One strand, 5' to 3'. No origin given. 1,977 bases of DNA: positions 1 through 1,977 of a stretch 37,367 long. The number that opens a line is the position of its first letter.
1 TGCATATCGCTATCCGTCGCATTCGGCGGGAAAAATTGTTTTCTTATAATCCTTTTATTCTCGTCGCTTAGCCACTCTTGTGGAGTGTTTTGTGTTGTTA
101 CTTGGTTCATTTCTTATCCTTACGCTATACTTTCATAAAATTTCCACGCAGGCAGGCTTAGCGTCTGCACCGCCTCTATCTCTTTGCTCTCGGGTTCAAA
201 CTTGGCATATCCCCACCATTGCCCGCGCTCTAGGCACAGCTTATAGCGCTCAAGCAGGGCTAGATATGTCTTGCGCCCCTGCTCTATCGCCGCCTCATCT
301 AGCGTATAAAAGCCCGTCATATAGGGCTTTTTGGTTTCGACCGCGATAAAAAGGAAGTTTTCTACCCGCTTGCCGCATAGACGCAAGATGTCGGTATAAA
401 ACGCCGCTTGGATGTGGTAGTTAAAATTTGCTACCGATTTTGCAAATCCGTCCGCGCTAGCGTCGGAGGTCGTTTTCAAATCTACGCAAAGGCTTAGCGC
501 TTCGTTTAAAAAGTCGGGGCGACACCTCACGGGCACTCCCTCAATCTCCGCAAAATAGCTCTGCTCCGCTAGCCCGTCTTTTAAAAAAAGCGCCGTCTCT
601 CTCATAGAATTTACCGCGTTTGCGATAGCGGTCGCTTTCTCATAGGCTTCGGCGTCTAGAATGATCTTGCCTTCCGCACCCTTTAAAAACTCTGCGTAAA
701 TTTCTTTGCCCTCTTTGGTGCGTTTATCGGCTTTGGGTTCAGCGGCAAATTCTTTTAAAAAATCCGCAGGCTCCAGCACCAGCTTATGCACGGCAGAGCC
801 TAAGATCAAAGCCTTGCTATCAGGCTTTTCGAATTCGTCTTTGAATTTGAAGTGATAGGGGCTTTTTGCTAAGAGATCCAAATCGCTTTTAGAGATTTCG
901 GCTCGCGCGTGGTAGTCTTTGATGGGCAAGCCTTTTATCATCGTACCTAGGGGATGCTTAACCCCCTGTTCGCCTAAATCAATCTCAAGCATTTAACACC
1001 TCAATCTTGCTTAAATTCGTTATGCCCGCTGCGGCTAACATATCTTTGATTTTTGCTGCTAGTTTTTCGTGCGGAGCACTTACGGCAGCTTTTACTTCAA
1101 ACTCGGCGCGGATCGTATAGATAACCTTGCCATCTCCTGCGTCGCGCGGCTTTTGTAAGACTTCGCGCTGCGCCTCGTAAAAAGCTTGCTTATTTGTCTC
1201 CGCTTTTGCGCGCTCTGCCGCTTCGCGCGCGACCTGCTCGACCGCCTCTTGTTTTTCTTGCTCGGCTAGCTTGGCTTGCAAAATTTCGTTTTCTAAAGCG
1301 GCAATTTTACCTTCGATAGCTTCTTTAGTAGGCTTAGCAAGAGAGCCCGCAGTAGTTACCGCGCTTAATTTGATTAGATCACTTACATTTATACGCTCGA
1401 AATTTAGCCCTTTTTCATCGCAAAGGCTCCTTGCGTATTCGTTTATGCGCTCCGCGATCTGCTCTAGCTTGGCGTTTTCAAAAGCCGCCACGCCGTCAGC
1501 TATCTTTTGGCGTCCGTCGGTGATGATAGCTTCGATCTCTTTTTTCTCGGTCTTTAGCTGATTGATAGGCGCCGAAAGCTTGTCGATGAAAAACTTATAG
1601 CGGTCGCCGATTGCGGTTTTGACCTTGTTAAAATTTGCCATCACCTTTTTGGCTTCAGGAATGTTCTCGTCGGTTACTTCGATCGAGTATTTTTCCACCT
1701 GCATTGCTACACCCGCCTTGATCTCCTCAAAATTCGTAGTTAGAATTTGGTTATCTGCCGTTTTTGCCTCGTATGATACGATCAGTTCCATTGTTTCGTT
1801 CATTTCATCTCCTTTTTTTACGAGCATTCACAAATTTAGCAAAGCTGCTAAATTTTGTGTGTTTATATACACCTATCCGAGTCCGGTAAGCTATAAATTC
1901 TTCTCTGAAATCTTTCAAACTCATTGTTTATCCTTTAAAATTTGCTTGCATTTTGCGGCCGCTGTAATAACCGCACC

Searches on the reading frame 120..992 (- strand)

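Call 63: search_protein_families(library=phrogs, proteins=[window:120-992:-], max_evalue=0.00001)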
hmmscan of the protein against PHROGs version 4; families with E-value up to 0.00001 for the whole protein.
window:120-992:- (290 aa): 4 families
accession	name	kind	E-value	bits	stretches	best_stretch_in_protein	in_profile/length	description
phrog_412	-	DNA, RNA and nucleotide metabolism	2.2e-91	308.3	1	17-287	139-409/440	exonuclease VIII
phrog_607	-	DNA, RNA and nucleotide metabolism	3.5e-29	102.7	1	19-259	580-856/883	exonuclease VII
phrog_1227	-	DNA, RNA and nucleotide metabolism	1.2e-13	51.9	1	52-242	40-224/268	exonuclease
phrog_28222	-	DNA, RNA and nucleotide metabolism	9.7e-08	31.6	1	102-259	759-921/941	exonuclease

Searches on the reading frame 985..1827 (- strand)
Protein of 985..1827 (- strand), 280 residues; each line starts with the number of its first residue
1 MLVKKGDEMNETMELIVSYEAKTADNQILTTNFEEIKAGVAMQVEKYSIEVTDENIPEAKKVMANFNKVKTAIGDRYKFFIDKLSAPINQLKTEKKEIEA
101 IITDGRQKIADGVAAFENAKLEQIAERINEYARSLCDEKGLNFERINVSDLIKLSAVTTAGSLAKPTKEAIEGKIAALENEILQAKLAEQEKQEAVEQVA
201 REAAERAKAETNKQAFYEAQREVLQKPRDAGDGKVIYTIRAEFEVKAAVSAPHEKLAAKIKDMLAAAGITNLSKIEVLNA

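Call 104: search_protein_families(library=pfam, proteins=[window:985-1827:-], max_evalue=0.01)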
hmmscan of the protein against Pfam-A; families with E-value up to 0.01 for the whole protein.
window:985-1827:- (280 aa): 1 family
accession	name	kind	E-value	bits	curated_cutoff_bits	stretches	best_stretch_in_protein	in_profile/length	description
PF07083.16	DUF1351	-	6.8e-15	55.8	27.8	1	28-201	11-176/210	Protein of unknown function (DUF1351)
